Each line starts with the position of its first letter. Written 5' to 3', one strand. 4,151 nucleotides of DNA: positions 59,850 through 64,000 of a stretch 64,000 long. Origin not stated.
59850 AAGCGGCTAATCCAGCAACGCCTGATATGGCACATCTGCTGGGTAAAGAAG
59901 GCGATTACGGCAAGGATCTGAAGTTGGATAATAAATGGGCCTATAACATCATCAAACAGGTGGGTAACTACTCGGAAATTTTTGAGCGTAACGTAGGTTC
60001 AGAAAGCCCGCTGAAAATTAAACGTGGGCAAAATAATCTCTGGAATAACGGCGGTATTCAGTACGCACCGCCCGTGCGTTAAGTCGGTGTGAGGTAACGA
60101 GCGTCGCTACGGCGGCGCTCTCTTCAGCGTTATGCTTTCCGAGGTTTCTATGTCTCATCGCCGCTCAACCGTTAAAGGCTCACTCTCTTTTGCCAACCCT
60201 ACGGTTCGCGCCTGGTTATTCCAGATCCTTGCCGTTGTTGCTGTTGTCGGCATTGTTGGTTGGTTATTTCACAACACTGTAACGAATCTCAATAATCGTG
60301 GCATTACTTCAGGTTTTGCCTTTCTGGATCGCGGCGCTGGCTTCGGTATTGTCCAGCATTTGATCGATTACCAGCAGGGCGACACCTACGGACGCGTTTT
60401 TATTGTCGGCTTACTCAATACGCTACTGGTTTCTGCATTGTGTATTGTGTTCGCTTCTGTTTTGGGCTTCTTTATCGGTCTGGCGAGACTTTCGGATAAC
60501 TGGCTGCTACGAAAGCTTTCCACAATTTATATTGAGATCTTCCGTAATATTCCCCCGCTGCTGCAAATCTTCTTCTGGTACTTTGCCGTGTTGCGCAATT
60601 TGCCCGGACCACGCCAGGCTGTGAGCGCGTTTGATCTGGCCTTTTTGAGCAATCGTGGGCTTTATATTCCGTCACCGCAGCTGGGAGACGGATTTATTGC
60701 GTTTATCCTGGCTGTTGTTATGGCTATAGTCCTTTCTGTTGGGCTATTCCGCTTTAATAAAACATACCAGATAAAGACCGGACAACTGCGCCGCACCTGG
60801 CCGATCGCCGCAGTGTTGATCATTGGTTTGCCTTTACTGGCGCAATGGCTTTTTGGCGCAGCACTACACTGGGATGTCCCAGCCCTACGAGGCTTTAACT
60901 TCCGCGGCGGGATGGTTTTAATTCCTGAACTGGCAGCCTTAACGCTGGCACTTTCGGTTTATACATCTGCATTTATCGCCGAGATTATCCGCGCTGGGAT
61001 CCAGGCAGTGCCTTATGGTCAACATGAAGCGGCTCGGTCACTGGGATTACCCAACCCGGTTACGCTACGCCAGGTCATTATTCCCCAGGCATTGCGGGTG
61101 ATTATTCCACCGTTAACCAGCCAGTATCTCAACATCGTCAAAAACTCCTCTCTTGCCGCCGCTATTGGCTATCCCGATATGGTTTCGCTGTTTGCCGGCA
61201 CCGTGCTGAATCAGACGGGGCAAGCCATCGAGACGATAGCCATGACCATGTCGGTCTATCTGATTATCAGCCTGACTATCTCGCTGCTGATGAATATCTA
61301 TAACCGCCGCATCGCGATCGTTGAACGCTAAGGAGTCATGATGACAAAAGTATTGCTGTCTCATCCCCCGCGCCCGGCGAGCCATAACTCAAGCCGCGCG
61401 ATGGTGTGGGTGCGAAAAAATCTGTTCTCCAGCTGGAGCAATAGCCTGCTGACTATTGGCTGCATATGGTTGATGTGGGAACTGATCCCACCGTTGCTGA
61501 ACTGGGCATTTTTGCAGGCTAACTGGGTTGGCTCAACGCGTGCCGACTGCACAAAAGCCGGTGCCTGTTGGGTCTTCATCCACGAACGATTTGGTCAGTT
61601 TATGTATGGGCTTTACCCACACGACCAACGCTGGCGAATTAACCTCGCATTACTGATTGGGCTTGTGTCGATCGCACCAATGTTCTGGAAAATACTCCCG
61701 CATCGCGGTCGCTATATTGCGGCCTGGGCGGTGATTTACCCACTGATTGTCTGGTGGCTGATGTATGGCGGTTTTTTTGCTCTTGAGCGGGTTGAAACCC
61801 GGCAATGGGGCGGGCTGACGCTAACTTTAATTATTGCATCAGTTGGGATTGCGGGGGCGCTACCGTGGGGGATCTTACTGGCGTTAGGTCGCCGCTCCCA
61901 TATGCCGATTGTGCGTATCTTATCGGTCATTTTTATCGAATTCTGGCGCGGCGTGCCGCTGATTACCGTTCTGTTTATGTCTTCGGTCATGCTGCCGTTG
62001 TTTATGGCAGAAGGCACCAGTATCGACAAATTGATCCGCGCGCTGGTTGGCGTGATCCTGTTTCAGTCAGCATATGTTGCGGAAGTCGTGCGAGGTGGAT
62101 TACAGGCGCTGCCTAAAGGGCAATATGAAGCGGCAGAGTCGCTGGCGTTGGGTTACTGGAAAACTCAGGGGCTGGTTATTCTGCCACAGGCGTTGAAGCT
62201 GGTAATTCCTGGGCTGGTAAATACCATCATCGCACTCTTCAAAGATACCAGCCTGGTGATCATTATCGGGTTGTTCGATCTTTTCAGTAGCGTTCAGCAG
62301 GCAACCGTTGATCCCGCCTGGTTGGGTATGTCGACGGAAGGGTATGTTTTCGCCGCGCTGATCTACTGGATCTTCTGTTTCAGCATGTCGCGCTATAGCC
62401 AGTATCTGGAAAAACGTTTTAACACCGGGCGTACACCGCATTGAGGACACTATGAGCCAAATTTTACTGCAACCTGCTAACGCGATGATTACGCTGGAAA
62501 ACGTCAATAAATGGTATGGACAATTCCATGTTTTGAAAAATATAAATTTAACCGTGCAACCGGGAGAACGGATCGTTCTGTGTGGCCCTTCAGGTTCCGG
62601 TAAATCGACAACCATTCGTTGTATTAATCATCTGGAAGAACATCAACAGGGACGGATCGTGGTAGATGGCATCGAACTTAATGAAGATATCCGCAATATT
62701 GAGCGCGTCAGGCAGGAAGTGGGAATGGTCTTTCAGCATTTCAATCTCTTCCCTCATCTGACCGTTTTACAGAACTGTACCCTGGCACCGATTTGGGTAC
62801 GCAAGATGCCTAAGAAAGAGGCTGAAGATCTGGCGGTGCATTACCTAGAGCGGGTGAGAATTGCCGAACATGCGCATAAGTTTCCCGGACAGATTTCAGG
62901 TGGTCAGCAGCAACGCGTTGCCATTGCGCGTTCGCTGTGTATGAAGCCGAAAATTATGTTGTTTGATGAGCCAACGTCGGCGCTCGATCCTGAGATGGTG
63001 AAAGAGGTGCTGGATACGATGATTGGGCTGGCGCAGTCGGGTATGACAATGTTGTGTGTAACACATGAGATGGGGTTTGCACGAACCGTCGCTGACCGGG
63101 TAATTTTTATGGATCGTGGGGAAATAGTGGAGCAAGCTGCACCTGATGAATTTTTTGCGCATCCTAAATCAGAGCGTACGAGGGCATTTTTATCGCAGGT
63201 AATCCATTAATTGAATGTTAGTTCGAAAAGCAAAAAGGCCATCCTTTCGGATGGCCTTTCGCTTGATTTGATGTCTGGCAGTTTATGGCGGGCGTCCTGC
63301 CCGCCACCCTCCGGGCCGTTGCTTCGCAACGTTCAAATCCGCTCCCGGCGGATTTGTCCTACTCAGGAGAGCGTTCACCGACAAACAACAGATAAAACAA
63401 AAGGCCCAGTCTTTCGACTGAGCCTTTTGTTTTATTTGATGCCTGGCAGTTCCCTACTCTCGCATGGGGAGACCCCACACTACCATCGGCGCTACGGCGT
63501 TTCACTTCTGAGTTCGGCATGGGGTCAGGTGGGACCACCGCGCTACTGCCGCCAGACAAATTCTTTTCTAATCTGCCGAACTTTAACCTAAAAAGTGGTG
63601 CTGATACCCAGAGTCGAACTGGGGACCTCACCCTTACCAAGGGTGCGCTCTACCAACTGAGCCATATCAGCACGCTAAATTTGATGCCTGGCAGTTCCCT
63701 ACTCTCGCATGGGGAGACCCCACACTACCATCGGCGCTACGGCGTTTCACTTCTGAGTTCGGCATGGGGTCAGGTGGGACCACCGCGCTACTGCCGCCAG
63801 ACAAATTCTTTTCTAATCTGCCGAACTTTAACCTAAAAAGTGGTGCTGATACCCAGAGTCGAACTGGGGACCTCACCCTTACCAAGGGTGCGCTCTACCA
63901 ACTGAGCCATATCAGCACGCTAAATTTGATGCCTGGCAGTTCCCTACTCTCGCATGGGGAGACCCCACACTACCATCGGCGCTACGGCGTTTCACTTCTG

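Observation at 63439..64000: Exact 245-bp tandem repeat of the 5S rRNA / tRNA-Thr unit at the distal end of the rRNA operon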

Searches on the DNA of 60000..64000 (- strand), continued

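Call 41: get_annotated_region(hit=H30, flank=1500)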
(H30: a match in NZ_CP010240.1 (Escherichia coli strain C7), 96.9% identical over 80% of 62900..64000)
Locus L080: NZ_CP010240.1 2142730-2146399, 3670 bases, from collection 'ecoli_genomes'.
description: Escherichia coli strain C7 chromosome, complete genome
organism: Escherichia coli strain C7 (NCBI taxid 562)
replicon: chromosome; assembly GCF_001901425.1
host: cow; source: -; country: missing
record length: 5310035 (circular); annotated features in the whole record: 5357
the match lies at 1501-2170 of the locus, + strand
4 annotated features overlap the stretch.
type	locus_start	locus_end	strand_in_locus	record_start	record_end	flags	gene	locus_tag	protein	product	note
rRNA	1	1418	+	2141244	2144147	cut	-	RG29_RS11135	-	23S ribosomal RNA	-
rRNA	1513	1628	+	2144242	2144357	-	rrf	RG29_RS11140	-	5S ribosomal RNA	-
CDS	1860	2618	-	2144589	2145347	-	yhdZ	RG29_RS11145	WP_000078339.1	amino acid ABC transporter ATP-binding protein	-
CDS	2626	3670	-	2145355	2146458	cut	yhdY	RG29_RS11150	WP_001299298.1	amino acid ABC transporter permease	-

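Call 52: get_annotated_region(hit=H41, flank=600)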
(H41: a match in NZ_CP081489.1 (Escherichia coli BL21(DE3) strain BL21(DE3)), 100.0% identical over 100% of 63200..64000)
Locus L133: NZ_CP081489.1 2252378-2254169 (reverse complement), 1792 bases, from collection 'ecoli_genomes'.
description: Escherichia coli BL21(DE3) chromosome, complete genome
organism: Escherichia coli BL21(DE3) strain BL21(DE3) (NCBI taxid 469008)
replicon: chromosome; assembly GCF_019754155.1
host: -; source: -; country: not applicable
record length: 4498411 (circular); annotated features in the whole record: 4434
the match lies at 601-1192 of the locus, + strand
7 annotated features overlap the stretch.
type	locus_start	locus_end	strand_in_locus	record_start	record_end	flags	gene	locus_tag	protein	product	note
CDS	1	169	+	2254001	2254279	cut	-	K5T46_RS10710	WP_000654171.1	hypothetical protein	-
CDS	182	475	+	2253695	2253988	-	-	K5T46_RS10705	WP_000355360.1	hypothetical protein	-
CDS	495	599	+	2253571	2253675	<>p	-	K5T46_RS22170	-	tail fiber assembly protein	incomplete; partial in the middle of a contig; missing N-terminus and C-terminus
rRNA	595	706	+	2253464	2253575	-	rrf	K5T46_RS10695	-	5S ribosomal RNA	-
tRNA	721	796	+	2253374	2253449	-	-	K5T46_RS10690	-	tRNA-Thr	-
rRNA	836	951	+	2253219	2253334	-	rrf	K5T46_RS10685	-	5S ribosomal RNA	-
CDS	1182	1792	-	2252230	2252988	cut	yhdZ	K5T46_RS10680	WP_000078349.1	amino acid ABC transporter ATP-binding protein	-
